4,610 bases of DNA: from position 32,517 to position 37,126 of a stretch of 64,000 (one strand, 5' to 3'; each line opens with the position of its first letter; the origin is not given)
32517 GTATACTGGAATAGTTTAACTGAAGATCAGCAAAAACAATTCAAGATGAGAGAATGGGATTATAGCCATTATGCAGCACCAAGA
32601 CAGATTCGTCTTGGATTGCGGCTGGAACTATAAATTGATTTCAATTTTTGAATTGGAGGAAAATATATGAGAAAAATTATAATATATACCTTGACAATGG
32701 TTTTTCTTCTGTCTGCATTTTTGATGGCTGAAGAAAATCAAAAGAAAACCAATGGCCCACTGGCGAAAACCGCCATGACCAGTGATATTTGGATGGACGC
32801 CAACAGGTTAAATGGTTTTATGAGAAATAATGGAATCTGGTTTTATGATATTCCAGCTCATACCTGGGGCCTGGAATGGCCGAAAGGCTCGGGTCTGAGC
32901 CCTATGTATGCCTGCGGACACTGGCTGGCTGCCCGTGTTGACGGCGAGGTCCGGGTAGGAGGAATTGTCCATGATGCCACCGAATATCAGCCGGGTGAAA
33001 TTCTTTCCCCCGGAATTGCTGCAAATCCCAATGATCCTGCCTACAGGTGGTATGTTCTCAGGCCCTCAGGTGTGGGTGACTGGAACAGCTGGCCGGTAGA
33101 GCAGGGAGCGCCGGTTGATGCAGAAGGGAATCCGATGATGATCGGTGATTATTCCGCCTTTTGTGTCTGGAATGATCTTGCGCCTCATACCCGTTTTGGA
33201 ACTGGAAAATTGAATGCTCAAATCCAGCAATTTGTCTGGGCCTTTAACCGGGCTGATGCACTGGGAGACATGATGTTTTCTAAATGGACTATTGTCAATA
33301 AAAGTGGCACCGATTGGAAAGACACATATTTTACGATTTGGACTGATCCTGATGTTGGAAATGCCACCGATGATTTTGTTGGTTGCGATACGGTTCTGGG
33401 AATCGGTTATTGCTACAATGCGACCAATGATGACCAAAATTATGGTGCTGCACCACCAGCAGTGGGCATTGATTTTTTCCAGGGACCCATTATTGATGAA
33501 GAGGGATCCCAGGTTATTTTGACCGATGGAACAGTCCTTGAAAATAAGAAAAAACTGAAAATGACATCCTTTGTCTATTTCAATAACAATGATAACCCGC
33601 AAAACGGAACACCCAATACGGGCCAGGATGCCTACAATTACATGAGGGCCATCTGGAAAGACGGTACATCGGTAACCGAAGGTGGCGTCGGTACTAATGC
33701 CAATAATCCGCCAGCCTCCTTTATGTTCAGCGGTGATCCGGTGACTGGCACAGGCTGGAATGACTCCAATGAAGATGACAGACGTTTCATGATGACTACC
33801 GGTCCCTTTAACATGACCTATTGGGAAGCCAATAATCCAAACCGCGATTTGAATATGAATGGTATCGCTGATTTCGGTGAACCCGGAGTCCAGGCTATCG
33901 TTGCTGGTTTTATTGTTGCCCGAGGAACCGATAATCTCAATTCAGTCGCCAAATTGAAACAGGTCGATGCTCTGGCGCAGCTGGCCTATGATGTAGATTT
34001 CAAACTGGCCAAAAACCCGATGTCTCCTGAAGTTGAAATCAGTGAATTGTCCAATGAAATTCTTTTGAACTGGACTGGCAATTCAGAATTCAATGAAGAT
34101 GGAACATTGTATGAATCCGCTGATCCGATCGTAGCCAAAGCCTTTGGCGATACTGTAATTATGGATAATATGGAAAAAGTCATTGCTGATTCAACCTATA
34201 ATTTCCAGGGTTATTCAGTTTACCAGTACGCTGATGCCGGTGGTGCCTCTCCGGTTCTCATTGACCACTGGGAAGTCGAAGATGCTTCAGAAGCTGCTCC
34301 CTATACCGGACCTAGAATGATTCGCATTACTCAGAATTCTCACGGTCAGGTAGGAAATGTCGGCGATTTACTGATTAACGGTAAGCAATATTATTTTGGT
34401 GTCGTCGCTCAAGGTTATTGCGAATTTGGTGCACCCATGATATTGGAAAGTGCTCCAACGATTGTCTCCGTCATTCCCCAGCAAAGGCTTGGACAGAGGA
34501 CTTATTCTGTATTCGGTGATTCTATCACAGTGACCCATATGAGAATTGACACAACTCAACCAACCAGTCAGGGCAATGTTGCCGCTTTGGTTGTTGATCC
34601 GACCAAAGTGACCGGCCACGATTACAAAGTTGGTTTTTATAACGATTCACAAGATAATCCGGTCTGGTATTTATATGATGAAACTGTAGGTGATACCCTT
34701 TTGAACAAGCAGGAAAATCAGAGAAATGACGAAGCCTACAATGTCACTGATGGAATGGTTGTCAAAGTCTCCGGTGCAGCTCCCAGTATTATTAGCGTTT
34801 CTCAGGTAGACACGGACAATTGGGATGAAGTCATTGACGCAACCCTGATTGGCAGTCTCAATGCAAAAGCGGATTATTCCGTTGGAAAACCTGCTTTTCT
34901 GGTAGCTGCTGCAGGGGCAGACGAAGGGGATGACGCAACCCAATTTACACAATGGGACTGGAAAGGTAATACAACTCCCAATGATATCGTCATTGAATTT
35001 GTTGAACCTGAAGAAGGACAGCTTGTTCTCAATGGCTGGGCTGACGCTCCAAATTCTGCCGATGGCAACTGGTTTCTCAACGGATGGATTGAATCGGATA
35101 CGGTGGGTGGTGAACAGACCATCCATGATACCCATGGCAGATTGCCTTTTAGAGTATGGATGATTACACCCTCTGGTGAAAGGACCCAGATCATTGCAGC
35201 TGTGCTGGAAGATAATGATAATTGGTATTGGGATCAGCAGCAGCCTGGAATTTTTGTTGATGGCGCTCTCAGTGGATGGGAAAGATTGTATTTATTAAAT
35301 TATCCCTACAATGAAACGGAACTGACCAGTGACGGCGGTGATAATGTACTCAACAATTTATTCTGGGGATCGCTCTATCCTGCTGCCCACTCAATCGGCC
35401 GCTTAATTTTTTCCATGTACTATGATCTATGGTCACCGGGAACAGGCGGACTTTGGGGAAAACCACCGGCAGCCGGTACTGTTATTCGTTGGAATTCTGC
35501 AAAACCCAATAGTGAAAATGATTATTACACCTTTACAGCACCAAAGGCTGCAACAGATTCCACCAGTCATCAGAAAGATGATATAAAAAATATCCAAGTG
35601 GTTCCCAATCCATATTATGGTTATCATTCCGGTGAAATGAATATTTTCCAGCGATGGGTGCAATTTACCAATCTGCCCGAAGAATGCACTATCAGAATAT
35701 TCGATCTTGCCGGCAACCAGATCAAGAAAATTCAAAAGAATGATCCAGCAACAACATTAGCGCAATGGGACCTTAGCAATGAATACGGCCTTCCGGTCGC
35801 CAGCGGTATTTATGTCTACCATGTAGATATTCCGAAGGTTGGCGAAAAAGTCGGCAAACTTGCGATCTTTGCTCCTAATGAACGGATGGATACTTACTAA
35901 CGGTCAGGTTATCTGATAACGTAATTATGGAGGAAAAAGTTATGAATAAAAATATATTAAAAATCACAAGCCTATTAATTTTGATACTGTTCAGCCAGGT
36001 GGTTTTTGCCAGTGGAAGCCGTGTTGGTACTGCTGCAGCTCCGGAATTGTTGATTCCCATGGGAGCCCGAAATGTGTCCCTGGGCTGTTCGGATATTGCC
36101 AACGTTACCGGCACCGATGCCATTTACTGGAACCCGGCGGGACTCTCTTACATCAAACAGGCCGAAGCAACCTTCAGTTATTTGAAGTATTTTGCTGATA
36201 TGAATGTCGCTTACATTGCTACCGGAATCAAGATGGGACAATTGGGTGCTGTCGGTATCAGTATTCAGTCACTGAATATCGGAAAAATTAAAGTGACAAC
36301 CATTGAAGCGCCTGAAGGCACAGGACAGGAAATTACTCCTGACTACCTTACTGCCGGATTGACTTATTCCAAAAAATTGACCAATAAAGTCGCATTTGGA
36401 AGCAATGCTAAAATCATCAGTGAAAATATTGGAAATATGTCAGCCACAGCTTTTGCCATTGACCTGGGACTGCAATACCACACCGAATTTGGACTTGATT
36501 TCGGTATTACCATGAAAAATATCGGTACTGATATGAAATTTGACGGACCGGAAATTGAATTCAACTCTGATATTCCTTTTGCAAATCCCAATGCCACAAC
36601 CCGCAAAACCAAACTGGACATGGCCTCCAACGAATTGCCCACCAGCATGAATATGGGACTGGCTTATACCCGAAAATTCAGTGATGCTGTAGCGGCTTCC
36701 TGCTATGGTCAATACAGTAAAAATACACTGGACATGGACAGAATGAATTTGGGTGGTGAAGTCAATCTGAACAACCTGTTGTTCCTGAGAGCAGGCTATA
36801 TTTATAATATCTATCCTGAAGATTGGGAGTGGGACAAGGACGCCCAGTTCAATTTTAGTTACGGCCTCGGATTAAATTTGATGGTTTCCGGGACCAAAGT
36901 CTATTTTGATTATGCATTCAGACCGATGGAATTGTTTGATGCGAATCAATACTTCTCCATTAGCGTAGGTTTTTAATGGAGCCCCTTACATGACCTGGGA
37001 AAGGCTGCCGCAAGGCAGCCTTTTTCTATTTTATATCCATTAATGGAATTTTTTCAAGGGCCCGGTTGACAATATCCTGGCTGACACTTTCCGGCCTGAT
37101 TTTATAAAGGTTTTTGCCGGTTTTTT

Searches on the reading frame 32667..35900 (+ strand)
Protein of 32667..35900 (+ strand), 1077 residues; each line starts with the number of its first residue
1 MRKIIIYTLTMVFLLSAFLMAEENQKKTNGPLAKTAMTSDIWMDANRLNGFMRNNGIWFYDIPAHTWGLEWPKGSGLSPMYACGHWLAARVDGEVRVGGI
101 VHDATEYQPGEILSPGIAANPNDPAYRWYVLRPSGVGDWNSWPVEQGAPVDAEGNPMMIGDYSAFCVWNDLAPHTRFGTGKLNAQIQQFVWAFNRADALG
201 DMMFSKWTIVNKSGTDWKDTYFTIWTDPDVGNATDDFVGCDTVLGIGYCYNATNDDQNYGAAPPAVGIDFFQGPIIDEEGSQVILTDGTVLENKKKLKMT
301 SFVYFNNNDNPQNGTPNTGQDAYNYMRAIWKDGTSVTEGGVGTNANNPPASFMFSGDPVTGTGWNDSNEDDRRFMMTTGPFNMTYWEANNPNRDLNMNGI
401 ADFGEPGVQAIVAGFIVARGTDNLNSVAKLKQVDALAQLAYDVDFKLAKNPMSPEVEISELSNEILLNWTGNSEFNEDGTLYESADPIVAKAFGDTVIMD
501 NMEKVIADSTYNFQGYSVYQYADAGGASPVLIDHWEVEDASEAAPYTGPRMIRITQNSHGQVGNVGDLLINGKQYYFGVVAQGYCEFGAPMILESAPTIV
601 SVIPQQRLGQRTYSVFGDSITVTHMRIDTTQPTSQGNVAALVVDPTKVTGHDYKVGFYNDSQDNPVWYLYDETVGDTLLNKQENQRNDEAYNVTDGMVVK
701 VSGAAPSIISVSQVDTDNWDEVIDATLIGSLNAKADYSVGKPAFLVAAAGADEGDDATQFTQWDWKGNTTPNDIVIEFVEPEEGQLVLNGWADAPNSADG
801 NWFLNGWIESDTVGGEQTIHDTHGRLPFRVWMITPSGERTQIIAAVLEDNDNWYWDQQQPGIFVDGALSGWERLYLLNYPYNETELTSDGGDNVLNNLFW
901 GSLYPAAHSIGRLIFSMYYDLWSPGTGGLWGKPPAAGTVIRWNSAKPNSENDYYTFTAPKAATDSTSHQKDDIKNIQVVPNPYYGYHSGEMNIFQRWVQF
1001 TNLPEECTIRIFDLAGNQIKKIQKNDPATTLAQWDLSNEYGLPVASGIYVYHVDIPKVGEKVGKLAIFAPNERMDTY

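Call 9: search_protein_families(library=pfam, proteins=[window:32667-35900:+])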
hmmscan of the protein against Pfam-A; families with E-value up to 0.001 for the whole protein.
window:32667-35900:+ (1077 aa): 0 families

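Call 66: search_protein_families(library=pfam, proteins=[window:32667-35900:+], max_evalue=1)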
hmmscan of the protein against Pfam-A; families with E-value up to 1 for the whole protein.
window:32667-35900:+ (1077 aa): 2 families
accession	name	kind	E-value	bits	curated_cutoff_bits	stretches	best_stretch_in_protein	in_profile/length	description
PF13585.12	CHU_C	-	0.02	15.5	27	1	1005-1056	27-73/86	CHU_C Type IX secretion signal domain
PF18962.6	Por_Secre_tail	-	0.039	14.7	27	1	980-1054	3-63/75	Secretion system C-terminal sorting domain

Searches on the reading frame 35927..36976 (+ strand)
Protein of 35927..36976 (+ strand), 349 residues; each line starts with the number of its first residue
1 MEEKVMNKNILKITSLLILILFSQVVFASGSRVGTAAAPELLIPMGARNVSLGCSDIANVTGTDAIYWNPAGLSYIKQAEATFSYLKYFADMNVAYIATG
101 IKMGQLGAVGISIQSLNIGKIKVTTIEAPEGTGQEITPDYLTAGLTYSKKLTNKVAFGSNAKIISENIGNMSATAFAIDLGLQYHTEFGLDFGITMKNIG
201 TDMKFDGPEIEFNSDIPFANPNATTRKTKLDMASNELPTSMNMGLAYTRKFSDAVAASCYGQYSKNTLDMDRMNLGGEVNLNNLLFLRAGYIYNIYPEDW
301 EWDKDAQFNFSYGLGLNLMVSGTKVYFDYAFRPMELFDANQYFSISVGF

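Call 9: search_protein_families(library=pfam, proteins=[window:35927-36976:+])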
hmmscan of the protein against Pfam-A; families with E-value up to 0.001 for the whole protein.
window:35927-36976:+ (349 aa): 2 families
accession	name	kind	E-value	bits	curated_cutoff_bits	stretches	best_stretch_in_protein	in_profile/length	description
PF19572.5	PorV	-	1.8e-07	31.4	27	1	31-208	6-201/243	Type IX secretion system protein PorV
PF03349.22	Toluene_X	-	0.00017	20.6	29.7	0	61-205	35-169/421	Outer membrane protein transport protein (OMPP1/FadL/TodX)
